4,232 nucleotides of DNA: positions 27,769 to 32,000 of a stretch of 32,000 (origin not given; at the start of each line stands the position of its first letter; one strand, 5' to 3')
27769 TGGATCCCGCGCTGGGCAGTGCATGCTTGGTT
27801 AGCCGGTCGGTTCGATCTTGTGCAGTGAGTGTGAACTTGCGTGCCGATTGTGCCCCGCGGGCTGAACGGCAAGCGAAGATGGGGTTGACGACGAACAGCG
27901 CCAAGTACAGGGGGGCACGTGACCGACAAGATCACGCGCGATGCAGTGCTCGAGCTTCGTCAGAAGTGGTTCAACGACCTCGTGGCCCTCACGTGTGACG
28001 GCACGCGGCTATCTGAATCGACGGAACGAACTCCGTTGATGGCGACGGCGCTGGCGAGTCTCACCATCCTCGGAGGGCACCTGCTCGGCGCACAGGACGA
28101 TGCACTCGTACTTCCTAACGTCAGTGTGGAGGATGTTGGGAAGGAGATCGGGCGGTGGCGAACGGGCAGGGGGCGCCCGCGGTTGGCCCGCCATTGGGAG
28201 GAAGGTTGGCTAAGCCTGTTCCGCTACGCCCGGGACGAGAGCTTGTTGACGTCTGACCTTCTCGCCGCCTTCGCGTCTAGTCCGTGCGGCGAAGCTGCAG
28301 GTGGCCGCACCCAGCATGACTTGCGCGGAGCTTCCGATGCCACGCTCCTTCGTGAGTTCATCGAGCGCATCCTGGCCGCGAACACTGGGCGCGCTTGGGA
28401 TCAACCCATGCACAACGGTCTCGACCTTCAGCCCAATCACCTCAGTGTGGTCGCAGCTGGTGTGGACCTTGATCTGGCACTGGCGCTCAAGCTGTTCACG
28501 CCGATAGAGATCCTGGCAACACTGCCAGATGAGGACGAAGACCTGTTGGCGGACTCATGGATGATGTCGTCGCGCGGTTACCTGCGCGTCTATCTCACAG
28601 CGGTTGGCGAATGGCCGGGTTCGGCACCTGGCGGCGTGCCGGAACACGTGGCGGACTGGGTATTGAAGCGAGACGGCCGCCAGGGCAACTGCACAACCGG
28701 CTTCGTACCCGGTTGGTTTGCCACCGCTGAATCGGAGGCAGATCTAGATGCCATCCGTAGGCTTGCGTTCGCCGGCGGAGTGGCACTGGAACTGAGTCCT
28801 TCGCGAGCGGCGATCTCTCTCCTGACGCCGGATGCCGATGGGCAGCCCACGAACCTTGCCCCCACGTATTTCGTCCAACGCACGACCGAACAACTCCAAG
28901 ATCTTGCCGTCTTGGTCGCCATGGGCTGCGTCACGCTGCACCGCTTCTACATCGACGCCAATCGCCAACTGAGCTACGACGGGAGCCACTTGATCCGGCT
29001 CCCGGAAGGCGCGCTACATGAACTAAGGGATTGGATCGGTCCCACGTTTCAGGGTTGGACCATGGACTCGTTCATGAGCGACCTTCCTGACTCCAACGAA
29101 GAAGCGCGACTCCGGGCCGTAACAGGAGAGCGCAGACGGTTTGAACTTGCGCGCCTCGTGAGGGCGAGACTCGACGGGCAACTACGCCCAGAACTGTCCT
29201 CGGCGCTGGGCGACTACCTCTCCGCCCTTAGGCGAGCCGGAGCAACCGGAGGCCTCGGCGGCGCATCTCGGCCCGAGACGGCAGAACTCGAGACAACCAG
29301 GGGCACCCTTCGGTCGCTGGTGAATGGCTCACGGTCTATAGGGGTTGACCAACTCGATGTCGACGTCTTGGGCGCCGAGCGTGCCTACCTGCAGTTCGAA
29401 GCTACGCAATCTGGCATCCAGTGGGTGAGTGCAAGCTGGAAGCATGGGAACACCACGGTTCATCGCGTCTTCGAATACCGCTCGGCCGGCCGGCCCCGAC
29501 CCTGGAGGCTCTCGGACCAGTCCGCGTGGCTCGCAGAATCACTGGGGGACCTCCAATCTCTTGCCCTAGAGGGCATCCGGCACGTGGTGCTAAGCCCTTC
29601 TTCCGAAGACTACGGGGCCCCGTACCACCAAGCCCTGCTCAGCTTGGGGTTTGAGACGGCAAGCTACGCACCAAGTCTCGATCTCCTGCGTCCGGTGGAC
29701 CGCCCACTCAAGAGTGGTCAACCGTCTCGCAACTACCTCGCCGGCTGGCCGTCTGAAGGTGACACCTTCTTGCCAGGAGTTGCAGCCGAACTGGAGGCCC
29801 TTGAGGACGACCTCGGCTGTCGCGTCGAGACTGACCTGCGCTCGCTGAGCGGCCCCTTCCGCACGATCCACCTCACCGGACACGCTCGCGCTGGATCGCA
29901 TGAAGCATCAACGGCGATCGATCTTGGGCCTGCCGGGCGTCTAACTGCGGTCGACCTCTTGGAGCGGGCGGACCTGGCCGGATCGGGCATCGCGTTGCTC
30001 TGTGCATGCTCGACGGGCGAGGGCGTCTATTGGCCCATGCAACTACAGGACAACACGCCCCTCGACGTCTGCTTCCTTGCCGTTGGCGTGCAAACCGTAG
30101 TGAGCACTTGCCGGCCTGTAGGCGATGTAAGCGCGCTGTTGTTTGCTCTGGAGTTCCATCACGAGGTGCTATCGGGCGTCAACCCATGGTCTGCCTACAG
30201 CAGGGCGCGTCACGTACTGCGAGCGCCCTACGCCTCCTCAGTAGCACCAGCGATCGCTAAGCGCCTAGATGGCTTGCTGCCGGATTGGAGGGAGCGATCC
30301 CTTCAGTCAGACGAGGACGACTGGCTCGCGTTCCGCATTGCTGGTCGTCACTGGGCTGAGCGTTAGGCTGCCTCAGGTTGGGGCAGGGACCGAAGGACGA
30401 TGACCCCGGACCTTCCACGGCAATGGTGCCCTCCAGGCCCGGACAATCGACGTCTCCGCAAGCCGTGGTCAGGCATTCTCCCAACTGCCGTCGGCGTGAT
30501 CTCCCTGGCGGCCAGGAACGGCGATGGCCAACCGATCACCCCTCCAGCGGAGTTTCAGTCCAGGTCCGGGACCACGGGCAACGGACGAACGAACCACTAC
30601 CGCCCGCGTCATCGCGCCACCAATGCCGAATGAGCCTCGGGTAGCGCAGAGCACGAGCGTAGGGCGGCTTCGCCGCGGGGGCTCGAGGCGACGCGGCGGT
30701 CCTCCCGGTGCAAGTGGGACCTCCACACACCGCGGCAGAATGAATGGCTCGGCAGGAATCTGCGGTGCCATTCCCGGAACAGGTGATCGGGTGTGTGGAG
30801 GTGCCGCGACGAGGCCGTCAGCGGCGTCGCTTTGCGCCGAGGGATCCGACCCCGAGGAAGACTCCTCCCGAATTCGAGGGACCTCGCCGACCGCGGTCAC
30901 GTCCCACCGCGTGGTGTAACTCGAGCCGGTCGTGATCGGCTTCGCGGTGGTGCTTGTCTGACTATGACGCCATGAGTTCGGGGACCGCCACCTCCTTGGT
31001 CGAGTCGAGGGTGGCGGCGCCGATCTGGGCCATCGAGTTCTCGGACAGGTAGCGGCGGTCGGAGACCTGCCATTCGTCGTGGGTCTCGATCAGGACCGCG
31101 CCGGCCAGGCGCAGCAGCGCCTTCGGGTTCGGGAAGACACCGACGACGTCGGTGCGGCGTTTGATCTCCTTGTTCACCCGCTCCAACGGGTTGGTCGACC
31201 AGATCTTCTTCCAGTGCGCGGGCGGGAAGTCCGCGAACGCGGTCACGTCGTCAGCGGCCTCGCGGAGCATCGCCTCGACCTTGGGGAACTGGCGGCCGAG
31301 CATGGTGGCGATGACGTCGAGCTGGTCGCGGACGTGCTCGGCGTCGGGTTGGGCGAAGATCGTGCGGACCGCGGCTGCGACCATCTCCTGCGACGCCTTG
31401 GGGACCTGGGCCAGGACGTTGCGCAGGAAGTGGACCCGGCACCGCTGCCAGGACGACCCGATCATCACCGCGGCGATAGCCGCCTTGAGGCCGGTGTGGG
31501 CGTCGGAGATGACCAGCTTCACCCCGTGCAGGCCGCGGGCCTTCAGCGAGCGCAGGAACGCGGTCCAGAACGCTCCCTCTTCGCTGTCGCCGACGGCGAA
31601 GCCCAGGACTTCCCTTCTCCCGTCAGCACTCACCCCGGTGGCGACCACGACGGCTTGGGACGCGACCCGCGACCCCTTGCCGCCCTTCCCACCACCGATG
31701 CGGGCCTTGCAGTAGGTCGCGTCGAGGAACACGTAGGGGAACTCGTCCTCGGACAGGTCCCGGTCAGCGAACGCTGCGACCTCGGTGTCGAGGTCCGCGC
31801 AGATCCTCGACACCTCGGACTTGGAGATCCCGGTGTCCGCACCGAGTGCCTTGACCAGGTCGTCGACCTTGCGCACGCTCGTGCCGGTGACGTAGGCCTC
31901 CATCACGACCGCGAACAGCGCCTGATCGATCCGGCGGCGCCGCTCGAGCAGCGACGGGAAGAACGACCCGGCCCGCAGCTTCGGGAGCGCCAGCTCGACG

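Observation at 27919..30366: Orphan 815-aa protein: intact CHAT (caspase-like) protease domain fused to an unrecognisable ~480-aa N-terminal region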

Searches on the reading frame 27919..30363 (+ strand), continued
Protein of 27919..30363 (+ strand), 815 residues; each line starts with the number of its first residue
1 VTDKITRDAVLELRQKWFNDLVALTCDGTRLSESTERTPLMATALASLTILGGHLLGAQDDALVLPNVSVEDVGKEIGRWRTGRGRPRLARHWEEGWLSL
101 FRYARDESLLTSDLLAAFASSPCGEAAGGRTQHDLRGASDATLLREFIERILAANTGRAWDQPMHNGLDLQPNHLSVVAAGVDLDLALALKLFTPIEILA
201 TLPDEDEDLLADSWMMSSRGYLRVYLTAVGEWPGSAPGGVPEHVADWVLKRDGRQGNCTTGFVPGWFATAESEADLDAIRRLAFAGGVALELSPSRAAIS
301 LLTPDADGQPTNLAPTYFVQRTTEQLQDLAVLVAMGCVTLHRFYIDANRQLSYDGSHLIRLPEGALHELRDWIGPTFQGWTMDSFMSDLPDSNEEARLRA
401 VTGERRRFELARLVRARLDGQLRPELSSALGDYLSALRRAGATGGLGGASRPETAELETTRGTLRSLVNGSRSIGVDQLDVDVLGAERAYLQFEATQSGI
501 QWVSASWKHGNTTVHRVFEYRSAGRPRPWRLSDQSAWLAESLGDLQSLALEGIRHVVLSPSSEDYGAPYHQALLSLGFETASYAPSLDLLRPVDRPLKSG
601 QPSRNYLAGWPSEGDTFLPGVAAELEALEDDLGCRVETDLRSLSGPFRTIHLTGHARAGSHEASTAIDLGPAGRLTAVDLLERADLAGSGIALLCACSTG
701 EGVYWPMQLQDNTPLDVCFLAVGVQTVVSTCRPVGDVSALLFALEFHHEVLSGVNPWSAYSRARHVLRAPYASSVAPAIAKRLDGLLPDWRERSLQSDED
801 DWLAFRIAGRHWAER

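Call 46: fold_search(model_id=the predicted structure, library=pdb)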
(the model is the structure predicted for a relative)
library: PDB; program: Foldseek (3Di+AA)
matches with E <= 10: 1039; with E <= 0.001: 38
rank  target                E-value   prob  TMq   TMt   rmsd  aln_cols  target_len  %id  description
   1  8d9g_A                1.0e-10  1.00  0.28  0.32  20.6       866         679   11  gRAMP-TPR-CHAT Non match PFS target RNA(Craspase) (released 2023-06-14)
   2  8eey_B                1.1e-10  1.00  0.32  0.35  17.7       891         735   12  Cas7-11 in complex with DR-mismatched target RNA, Csx29 and Csx30 (released 2022-11-16)
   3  8eex_B                3.3e-10  1.00  0.32  0.36  17.1       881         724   11  Cas7-11 in complex with Csx29 (released 2022-11-16)
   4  7xsr_C                3.4e-10  1.00  0.28  0.33  19.4       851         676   10  Structure of Craspase-target RNA (released 2022-11-09)
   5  8d9f_A                6.7e-10  1.00  0.33  0.39  17.7       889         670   10  gRAMP-TPR-CHAT (Craspase) (released 2023-06-14)
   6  7xsq_B                8.1e-10  1.00  0.28  0.33  19.5       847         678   11  Structure of the Craspase (released 2022-11-09)
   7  7y9x_B                1.5e-09  1.00  0.31  0.34  20.6       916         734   12  Structure of the Cas7-11-Csx29-guide RNA complex (released 2022-11-09)
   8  7y8t_B                2.7e-09  1.00  0.29  0.34  19.2       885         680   10  Structure of Cas7-11-crRNA in complex with TPR-CHAT (released 2023-06-28)
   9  7y84_C                9.6e-09  1.00  0.29  0.35  18.7       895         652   11  CryoEM structure of type III-E CRISPR Craspase gRAMP-crRNA in complex with TPR-CHAT protease (released 2022-12-14)
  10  7y85_D                2.0e-08  1.00  0.30  0.36  18.3       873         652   10  CryoEM structure of type III-E CRISPR Craspase gRAMP-crRNA in complex with TPR-CHAT protease bound to self RNA target (released 2022-12-14)
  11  7x8a_D                2.1e-08  1.00  0.33  0.38  17.8       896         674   11  Cryo-EM structure of a bacterial protein complex (released 2022-11-16)
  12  7xc7_D                2.1e-08  1.00  0.27  0.33  20.6       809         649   11  Cryo-EM structure of a bacterial protein complex (released 2022-11-16)
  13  8gu6_D                2.4e-08  1.00  0.27  0.32  12.1       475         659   12  Structure of the SbCas7-11-crRNA-NTR-Csx29 complex (released 2023-01-18)
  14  7xss_C                2.4e-08  1.00  0.30  0.36  17.7       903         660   11  Structure of Craspase-CTR (released 2022-11-09)
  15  8d9h_E                3.5e-08  1.00  0.29  0.34  18.3       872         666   10  gRAMP-TPR-CHAT match PFS target RNA(Craspase) (released 2023-06-14)
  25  8tl0_D                1.6e-05  1.00  0.15  0.25  19.3       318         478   17  Structure of activated SAVED-CHAT filament (released 2024-03-06)
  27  8tl0_B                2.6e-05  1.00  0.15  0.25  19.3       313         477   17  Structure of activated SAVED-CHAT filament (released 2024-03-06)
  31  8tl0_C                6.5e-05  1.00  0.16  0.27  20.4       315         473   17  Structure of activated SAVED-CHAT filament (released 2024-03-06)
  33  8tl0_A                1.1e-04  1.00  0.16  0.25  16.6       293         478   18  Structure of activated SAVED-CHAT filament (released 2024-03-06)
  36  8tl0_I                2.7e-04  1.00  0.15  0.25  18.3       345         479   15  Structure of activated SAVED-CHAT filament (released 2024-03-06)
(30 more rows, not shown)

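Call 66: find_related_loci(query=P0001, collection=genome_contigs, flank=10000)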
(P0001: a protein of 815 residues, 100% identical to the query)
Query P0001 (815 aa) in genome_contigs; peptide patterns used: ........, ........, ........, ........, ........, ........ (x = any residue, [..] = any of these).
16 stretches matched a pattern, but none encodes a relative of the query by tblastn (E <= 1e-3).

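Call 73: search_protein_families(library=padloc, proteins=[L007:7708-9381:-, L007:6624-7712:-], max_evalue=0.00001)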
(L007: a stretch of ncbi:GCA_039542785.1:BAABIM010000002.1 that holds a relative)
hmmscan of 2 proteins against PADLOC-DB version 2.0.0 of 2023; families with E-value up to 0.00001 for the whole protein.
L007:7708-9381:- (558 aa): 87 families (the best 25 are shown)
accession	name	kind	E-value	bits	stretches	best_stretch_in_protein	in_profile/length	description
PDLC00098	GajA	-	3.6e-173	575.1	1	17-554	1-532/534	AAA ATPase domain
PDLC00102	GajA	-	5.8e-163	541.2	1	18-554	2-530/532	AAA ATPase domain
PDLC00078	GajA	-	8.4e-32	108.6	2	306-554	316-577/580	AAA ATPase domain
PDLC00091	GajA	-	3.2e-23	80.4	2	306-449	292-447/627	AAA ATPase domain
PDLC00069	GajA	-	8.9e-23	78.6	2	19-116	3-88/687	AAA ATPase domain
PDLC00096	GajA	-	1.8e-22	77.8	2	304-448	282-434/630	AAA ATPase domain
PDLC04168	GajA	-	3.5e-22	76.8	2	18-68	3-53/570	-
PDLC02979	AriA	-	4.3e-22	77.4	2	18-65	1-49/373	-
PDLC00077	GajA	-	4.8e-21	73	2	311-513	334-547/616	AAA ATPase domain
PDLC00067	GajA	-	5e-21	72.8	2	313-525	307-529/604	AAA ATPase domain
PDLC00071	GajA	-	5.2e-21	73.1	2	309-449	272-421/588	AAA ATPase domain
PDLC00070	GajA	-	5.7e-21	72.8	2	306-473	286-461/596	AAA ATPase domain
PDLC00092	GajA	-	9.9e-20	68.6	2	304-504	307-515/604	AAA ATPase domain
PDLC00099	GajA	-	2e-19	68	2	19-65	3-55/626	AAA ATPase domain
PDLC00072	GajA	-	2e-19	67.5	2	306-444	342-482/709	AAA ATPase domain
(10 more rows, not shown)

L007:6624-7712:- (363 aa): 20 families
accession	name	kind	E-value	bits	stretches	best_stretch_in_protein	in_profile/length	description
PDLC00140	GajB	-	5.5e-100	333.1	1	2-346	3-349/365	UrvD helicase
PDLC00148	GajB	-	2.7e-95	317.5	1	2-358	3-367/369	UrvD helicase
PDLC00120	GajB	-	6.7e-23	79.5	2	126-231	142-236/458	UrvD helicase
PDLC00118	GajB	-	1.8e-12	44.9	1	2-237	7-241/515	UrvD helicase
PDLC00119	GajB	-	7.5e-10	36.4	0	17-84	39-103/565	UrvD helicase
PDLC00106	GajB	-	1.2e-09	35.2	1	129-253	195-308/577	UrvD helicase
PDLC00132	GajB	-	1.5e-09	35.1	1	131-189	206-265/625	UrvD helicase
PDLC00123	GajB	-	1.5e-09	35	1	133-241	170-267/540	UrvD helicase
PDLC00117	GajB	-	2.9e-09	34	0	287-346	515-576/604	UrvD helicase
PDLC00136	GajB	-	1e-08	32.5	0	126-181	193-248/570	UrvD helicase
PDLC00129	GajB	-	1.2e-08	32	1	130-264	217-338/594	UrvD helicase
PDLC00112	GajB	-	1.6e-07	28.4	0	133-179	205-251/581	UrvD helicase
PDLC00109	GajB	-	1.8e-07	28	0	132-233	168-255/647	UrvD helicase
PDLC04173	GajB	-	2.8e-07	27.8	0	6-49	15-58/471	-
PDLC03802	RTasHel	-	4.3e-07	27.1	0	130-212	183-257/675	DRT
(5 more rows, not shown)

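Call 78: search_dna_similar(query=P0001, collection=plasmids, mode=protein, max_evalue=0.00001, max_rows=25)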
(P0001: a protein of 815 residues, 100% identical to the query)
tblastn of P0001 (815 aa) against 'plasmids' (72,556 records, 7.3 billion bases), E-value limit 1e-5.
No match.

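Call 79: search_dna_similar(query=P0001, collection=phages, mode=protein, max_evalue=0.001, max_rows=15)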
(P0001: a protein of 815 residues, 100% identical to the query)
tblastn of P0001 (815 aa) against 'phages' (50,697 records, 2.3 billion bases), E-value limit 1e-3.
No match.

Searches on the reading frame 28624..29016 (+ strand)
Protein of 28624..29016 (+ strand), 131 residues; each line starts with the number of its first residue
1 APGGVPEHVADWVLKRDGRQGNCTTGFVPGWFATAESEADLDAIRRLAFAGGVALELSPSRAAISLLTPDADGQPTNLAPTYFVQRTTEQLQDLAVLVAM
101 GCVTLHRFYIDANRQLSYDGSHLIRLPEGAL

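Call 102: search_solved_structures(query=A5, max_evalue=10, show_alignments=2)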
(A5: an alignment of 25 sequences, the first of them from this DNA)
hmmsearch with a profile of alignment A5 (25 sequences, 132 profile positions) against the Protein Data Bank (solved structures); distinct sequences matched with E-value up to 10: 0.

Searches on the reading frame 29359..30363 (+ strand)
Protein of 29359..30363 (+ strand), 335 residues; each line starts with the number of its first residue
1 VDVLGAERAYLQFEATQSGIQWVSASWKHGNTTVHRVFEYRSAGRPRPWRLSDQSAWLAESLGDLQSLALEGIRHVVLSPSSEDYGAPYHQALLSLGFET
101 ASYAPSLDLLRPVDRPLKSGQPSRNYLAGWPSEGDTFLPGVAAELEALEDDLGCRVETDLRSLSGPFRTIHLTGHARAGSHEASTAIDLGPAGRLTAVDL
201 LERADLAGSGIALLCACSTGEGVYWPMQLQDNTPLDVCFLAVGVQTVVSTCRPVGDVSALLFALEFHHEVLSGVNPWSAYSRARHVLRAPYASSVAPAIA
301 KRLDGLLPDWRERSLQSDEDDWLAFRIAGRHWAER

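Call 3: search_protein_families(library=pfam, proteins=[window:29359-30363:+], max_evalue=10)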
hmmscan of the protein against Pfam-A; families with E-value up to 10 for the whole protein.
window:29359-30363:+ (335 aa): 1 family
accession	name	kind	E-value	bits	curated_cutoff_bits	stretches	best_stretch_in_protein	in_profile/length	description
PF12770.12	CHAT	-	1.2e-14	54.9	24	1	99-326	55-285/289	CHAT domain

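Call 74: search_solved_structures(query=window:29377-30363:+, max_evalue=10, show_alignments=5)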
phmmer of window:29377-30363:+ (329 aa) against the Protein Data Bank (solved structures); distinct sequences matched with E-value up to 10: 1.
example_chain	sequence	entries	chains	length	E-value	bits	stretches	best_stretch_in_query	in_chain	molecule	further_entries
3lhx_A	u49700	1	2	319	0.049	16.2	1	26-78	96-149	Ketodeoxygluconokinase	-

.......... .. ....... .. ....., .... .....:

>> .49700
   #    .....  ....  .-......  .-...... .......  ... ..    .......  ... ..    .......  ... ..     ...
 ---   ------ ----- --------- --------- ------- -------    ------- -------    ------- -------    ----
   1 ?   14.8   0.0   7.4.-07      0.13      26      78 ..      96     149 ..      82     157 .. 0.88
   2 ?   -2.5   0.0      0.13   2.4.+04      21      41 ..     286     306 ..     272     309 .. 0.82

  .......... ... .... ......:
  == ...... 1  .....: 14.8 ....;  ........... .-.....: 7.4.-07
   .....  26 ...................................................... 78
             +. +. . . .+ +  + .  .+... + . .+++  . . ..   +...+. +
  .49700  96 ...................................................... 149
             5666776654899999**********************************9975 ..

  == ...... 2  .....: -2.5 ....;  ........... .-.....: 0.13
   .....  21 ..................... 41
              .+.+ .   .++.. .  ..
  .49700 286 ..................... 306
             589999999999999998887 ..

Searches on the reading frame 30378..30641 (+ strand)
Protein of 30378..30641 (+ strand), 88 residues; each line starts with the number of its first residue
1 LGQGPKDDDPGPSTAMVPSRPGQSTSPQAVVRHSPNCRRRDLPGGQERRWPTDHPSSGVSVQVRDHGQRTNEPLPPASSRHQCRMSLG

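Call 10: search_protein_families(library=pfam, proteins=[window:30400-30630:+], max_evalue=0.01)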
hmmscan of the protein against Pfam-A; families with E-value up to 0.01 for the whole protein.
window:30400-30630:+ (77 aa): 0 families

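Call 95: search_protein_families(library=pfam, proteins=[window:30378-30641:+], max_evalue=0.1)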
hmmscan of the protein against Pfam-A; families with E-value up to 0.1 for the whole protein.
window:30378-30641:+ (88 aa): 0 families

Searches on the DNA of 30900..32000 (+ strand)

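Call 81: search_dna_similar(query=window:30900-32000:+, collection=plasmids, mode=near, max_rows=10)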
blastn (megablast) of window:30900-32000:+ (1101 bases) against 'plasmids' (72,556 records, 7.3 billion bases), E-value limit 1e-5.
Records with a match: 24; places in all: 39; records where one place covers at least 80% of the query: 16.
Best place of each record, by identity: 80-90% 2; 60-80% 22.
By first word of the organism name: Mycobacterium 9; Streptomyces 6; Rhodococcus 3; Microbacterium 3; Pseudonocardia 2; Cryobacterium 1.
By predicted mobility (MOB-suite, as given by PLSDB): mobilizable 15; non-mobilizable 9.
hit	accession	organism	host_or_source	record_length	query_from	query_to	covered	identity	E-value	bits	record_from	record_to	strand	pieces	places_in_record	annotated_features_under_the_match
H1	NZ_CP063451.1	Rhodococcus pyridinivorans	oil-polluted soil,Libyan oil-polluted ...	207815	132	1097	88%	77.8%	4e-157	562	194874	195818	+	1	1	IS256 family transposase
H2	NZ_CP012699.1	Microbacterium sp. No. 7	whole organism,activated sludge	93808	132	1097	88%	77.0%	8e-144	518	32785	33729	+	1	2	IS256 family transposase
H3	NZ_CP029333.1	Mycobacterium avium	Homo sapiens,blood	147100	140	1087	86%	78.4%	8e-164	584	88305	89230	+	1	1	IS256-like element IS1245 family transposase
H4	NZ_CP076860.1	Mycobacterium avium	Homo sapiens,sputum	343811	140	1087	86%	78.4%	8e-164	584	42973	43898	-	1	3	IS256-like element IS1245 family transposase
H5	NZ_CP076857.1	Mycobacterium avium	Homo sapiens,sputum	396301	140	1087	86%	78.4%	8e-164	584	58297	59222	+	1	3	IS256-like element IS1245 family transposase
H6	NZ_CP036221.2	Mycobacterium avium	Homo sapiens,bacterial ...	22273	140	1087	86%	78.4%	8e-164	584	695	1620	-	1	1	IS256-like element IS1245 family transposase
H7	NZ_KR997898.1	Mycobacterium avium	-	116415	140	1087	86%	78.4%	8e-164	584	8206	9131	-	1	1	IS256-like element IS1245 family transposase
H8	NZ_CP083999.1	Mycobacterium avium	Homo sapiens,sputum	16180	140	1087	86%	78.4%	8e-164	584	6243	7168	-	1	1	IS256-like element IS1245 family transposase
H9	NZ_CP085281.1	Mycobacterium avium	Homo sapiens,sputum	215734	140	1087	86%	78.4%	8e-164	584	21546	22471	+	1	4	IS256-like element IS1245 family transposase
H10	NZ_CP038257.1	Microbacterium sediminis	sediment,deep-sea sediment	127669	142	1087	86%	76.4%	2e-129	470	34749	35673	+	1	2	IS256 family transposase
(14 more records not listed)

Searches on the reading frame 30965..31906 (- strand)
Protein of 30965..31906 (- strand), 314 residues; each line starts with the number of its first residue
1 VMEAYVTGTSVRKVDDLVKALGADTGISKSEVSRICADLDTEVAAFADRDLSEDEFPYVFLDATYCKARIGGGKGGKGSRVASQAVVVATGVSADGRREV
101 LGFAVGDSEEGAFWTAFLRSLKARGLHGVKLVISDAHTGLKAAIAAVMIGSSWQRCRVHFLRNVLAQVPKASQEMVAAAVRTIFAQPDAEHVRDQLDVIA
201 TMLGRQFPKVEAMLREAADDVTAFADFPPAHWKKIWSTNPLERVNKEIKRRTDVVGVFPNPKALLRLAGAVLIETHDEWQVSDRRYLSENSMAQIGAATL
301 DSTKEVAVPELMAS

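Call 10: search_protein_families(library=pfam, proteins=[window:30965-31906:-], max_evalue=0.01)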
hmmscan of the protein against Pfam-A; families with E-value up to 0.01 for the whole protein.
window:30965-31906:- (314 aa): 2 families
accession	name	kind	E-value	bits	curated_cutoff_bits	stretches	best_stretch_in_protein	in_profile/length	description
PF00872.24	Transposase_mut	-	1.3e-98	330.9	21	1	1-281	107-378/379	Transposase, Mutator family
PF10551.15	MULE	-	7.3e-07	30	27.6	1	85-163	16-99/99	MULE transposase domain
